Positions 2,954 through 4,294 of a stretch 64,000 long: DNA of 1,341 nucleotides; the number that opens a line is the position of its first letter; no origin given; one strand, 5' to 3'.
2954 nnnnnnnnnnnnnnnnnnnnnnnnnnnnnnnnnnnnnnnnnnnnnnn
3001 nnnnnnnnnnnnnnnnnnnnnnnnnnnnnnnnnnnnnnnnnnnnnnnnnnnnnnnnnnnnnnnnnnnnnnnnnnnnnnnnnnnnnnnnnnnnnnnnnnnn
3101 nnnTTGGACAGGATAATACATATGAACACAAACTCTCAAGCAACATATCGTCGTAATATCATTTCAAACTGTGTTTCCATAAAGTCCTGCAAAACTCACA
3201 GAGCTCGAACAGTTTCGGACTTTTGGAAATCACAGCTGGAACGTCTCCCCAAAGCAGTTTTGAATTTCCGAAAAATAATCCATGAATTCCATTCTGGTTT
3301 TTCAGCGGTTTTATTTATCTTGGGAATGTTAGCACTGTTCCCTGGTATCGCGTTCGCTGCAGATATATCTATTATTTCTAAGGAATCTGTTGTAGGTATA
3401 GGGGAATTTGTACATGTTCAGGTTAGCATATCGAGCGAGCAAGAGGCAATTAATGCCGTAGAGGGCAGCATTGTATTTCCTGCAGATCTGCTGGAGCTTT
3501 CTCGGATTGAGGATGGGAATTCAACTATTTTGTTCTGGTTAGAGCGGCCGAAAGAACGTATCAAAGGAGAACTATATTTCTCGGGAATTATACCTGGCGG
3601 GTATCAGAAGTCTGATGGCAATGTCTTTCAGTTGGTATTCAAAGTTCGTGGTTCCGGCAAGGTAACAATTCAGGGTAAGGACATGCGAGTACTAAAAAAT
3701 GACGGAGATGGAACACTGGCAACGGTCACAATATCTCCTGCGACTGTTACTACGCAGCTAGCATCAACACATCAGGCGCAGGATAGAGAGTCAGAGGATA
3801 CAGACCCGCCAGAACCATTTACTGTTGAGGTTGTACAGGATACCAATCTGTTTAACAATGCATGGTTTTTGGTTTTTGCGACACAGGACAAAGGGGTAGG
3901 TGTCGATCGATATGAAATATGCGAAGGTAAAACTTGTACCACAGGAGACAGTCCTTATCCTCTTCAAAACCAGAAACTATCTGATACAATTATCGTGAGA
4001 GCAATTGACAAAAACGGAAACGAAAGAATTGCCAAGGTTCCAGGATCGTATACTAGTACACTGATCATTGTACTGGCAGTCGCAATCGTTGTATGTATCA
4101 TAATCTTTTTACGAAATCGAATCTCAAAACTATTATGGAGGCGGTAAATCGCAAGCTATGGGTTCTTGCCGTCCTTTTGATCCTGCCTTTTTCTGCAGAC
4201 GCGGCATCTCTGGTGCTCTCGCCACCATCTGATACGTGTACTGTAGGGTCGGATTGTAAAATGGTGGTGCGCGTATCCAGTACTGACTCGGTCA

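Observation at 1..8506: Cohesin/dockerin-like surface module with a phage-type tail-fibre adhesin and a giant SBBP propeller: candidate attachment apparatus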

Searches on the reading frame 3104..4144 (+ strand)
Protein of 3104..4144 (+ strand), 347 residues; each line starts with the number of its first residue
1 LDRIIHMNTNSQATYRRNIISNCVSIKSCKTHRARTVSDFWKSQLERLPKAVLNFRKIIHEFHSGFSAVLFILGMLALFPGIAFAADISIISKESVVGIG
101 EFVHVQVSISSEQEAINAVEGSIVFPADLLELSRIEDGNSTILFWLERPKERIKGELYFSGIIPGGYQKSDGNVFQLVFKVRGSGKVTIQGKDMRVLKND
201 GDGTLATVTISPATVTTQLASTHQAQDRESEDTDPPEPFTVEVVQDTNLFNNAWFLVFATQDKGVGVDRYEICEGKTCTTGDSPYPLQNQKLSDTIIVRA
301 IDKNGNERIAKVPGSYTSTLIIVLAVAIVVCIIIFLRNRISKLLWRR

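Call 4: search_protein_families(library=pfam, proteins=[window:3104-4144:+], max_evalue=0.1)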
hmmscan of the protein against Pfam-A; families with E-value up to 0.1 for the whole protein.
window:3104-4144:+ (347 aa): 2 families
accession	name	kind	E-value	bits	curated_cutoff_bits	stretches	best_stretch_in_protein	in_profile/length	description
PF00963.24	Cohesin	-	0.0049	17.5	24.1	1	98-208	11-131/139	Cohesin domain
PF10317.15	7TM_GPCR_Srd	-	0.047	13.3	22.8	1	301-344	165-207/292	Serpentine type 7TM GPCR chemoreceptor Srd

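Call 18: search_solved_structures(query=window:3104-4144:+, max_evalue=1, show_alignments=1)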
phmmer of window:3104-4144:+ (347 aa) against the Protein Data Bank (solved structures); distinct sequences matched with E-value up to 1: 0.

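Call 80: search_protein_families(library=ncbifam, proteins=[window:3122-4144:+], max_evalue=0.01)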
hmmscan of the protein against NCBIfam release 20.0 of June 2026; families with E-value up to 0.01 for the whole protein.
window:3122-4144:+ (341 aa): 0 families

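Call 93: search_protein_families(library=phrogs, proteins=[window:3122-4144:+], max_evalue=0.001)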
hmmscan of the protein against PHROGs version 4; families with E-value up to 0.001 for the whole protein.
window:3122-4144:+ (341 aa): 0 families
